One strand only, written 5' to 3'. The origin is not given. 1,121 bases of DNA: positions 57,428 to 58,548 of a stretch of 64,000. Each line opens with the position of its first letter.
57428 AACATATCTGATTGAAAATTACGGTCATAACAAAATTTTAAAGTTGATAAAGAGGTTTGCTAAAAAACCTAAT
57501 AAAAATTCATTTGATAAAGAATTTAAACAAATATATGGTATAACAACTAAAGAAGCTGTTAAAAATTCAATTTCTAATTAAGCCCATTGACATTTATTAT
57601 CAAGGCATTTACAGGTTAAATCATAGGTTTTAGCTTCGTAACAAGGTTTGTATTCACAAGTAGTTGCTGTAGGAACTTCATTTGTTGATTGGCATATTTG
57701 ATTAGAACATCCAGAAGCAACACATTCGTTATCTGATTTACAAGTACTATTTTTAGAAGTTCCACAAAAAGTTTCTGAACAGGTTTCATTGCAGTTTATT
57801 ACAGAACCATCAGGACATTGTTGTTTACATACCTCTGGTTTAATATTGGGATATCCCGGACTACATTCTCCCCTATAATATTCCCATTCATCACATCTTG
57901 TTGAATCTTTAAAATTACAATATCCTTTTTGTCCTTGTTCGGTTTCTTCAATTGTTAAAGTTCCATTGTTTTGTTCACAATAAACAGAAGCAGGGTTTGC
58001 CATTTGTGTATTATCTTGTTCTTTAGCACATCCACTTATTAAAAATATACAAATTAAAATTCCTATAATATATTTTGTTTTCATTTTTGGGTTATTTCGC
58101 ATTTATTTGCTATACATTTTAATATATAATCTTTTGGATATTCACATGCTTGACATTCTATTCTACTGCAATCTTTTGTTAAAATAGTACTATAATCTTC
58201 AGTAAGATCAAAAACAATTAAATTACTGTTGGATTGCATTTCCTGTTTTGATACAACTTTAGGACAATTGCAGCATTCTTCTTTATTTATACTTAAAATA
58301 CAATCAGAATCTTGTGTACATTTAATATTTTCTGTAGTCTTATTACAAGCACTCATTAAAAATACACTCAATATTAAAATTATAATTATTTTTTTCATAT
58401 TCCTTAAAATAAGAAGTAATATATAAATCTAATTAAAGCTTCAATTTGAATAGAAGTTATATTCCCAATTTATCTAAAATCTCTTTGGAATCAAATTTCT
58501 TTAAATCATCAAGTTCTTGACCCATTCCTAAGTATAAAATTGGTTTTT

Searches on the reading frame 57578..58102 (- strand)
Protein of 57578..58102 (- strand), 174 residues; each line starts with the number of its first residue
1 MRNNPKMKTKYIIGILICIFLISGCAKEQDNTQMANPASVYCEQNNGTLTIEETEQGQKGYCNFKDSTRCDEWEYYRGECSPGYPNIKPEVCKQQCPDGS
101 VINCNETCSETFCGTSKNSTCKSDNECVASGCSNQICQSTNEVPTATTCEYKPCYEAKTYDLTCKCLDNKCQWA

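Call 49: search_protein_families(library=pfam, proteins=[window:57578-58102:-], max_evalue=0.01)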
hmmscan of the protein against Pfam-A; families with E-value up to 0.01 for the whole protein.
window:57578-58102:- (174 aa): 1 family
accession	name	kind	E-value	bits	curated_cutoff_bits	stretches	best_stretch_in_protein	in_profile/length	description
PF03891.20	DUF333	-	1.3e-20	73.9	25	1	33-79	1-47/47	Domain of unknown function (DUF333)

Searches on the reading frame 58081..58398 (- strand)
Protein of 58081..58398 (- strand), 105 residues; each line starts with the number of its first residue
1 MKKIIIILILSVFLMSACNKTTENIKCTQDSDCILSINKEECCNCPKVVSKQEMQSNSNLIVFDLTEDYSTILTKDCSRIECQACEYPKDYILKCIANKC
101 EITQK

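Call 49: search_protein_families(library=pfam, proteins=[window:58081-58398:-], max_evalue=0.01)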
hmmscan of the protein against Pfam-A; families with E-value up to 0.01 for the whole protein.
window:58081-58398:- (105 aa): 1 family
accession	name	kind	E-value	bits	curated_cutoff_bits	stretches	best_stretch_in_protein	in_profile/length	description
PF07127.16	Nodulin_late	-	0.0013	19.5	30.4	0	5-44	10-47/54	Late nodulin domain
